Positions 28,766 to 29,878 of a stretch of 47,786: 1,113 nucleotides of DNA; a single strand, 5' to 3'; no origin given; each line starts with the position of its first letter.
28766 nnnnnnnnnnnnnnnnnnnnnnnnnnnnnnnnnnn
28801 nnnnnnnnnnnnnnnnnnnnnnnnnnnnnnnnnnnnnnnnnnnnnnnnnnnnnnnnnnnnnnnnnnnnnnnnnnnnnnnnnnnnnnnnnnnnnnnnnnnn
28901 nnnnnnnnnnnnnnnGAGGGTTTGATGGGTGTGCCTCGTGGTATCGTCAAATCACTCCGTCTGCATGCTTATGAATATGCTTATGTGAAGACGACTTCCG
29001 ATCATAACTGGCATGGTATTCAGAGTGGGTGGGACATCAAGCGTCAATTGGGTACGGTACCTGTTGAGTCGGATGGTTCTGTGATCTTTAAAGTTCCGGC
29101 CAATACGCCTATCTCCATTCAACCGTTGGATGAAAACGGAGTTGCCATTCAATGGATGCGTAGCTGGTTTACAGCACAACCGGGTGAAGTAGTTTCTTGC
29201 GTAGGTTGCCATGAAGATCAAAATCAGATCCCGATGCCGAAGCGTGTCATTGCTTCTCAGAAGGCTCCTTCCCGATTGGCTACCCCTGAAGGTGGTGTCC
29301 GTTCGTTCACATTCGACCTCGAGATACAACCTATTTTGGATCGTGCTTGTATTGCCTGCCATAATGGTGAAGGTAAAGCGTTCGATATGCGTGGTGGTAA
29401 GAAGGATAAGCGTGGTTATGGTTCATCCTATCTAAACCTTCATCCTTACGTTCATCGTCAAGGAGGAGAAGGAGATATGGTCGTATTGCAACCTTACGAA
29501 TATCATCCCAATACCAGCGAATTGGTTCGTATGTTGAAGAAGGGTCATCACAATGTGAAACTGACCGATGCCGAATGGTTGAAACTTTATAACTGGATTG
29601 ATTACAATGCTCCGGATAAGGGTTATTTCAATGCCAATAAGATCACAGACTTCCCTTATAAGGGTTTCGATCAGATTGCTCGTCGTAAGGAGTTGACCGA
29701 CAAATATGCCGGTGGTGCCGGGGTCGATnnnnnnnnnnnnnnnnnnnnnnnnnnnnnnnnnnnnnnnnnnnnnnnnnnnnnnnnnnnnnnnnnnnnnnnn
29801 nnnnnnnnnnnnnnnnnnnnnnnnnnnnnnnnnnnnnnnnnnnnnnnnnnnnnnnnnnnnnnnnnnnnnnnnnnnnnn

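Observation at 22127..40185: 18-kb, 13-gene same-strand cluster headed by an IclR regulator, mixing periplasmic c-type-haem proteins, a cytochrome c synthase and cytoplasmic ketose-kinase/aldolase genes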

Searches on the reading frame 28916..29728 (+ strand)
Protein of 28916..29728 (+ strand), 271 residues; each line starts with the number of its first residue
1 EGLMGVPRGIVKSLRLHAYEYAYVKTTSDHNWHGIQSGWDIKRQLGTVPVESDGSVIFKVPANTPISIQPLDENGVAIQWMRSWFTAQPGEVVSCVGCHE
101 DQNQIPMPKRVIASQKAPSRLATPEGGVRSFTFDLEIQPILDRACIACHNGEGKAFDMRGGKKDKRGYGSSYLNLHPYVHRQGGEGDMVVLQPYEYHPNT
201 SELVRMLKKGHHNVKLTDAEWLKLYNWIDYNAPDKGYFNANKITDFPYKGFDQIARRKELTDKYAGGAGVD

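Call 117: search_solved_structures(query=window:28916-29728:+, max_evalue=1, show_alignments=1)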
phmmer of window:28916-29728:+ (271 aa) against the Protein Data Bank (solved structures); distinct sequences matched with E-value up to 1: 2.
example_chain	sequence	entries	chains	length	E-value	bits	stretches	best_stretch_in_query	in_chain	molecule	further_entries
5c2v_A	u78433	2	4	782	1.8e-06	30.8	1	45-100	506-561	HYDRAZINE SYNTHASE ALPHA SUBUNIT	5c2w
8snh_G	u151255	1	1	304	0.04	16.5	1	138-195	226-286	Cbb3-type cytochrome c oxidase subunit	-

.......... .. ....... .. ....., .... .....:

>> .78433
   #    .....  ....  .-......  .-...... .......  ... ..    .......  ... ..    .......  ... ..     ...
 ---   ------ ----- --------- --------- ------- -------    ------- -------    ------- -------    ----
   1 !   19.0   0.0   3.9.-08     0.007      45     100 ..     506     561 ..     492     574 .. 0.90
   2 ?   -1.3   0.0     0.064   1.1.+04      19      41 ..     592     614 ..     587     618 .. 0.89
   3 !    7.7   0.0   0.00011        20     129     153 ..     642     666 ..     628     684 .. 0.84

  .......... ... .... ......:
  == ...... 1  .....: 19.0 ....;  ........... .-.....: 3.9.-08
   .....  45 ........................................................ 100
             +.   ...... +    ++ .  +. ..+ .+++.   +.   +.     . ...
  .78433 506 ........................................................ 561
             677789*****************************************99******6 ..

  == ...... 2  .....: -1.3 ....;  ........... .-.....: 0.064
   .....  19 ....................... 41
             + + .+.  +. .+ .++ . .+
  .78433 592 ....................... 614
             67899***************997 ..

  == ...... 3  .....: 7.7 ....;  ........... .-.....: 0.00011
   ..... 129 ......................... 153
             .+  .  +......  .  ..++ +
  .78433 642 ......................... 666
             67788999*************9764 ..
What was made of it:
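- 26729..30724 (+): g5, exported 1331-aa protein. Domains in order: NPCBM, beta-propeller, HZS-alpha middle domain with 2 CXXCH (residues 824 and 874), and a C-terminal FGE-like domain without catalytic Cys. Both CXXCH motifs align with HZS haem alpha-I and alpha-II motifs (call 117).
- On Hydrazine synthase (anammox): The alignment stops at the CXXCH motif (call 117).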
